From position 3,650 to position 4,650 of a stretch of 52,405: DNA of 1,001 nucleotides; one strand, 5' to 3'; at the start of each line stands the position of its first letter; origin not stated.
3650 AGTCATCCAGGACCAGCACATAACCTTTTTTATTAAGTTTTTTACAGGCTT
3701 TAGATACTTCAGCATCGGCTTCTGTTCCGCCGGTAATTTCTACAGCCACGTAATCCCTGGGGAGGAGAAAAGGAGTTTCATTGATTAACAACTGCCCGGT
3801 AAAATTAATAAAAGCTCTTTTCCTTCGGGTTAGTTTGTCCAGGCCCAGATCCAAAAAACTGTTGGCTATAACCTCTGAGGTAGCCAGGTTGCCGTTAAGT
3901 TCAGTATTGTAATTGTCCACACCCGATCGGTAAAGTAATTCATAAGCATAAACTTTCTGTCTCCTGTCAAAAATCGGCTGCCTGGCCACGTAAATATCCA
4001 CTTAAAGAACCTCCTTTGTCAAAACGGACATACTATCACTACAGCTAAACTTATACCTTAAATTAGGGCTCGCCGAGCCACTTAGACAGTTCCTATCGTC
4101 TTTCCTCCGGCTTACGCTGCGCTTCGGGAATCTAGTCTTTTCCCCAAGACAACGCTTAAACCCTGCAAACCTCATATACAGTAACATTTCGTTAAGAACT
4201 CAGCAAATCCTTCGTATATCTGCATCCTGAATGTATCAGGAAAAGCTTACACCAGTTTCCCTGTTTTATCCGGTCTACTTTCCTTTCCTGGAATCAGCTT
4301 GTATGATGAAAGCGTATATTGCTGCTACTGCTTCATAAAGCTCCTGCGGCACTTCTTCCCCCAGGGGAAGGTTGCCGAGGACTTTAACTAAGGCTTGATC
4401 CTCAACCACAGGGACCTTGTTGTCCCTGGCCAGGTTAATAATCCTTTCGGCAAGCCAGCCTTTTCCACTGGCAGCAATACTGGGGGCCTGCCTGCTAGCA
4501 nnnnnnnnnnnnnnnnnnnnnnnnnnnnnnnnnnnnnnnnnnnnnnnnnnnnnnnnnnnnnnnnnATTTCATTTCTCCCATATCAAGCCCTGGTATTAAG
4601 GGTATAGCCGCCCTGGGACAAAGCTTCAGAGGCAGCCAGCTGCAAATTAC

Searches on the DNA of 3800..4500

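Call 4: search_rna_families(source=window, start=3800, end=4500, threshold=evalue, max_evalue=10, show_alignments=3)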
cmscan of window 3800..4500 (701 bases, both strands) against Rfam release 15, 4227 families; matches with E-value up to 10: 1.
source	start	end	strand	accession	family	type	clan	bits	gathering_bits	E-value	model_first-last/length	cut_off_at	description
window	3834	3897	+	RF03167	c-di-GMP-I-GGC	Cis-reg; riboswitch;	CL00126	13.7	59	2.5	1-80/80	no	c-di-GMP-I-GGC riboswitch aptamer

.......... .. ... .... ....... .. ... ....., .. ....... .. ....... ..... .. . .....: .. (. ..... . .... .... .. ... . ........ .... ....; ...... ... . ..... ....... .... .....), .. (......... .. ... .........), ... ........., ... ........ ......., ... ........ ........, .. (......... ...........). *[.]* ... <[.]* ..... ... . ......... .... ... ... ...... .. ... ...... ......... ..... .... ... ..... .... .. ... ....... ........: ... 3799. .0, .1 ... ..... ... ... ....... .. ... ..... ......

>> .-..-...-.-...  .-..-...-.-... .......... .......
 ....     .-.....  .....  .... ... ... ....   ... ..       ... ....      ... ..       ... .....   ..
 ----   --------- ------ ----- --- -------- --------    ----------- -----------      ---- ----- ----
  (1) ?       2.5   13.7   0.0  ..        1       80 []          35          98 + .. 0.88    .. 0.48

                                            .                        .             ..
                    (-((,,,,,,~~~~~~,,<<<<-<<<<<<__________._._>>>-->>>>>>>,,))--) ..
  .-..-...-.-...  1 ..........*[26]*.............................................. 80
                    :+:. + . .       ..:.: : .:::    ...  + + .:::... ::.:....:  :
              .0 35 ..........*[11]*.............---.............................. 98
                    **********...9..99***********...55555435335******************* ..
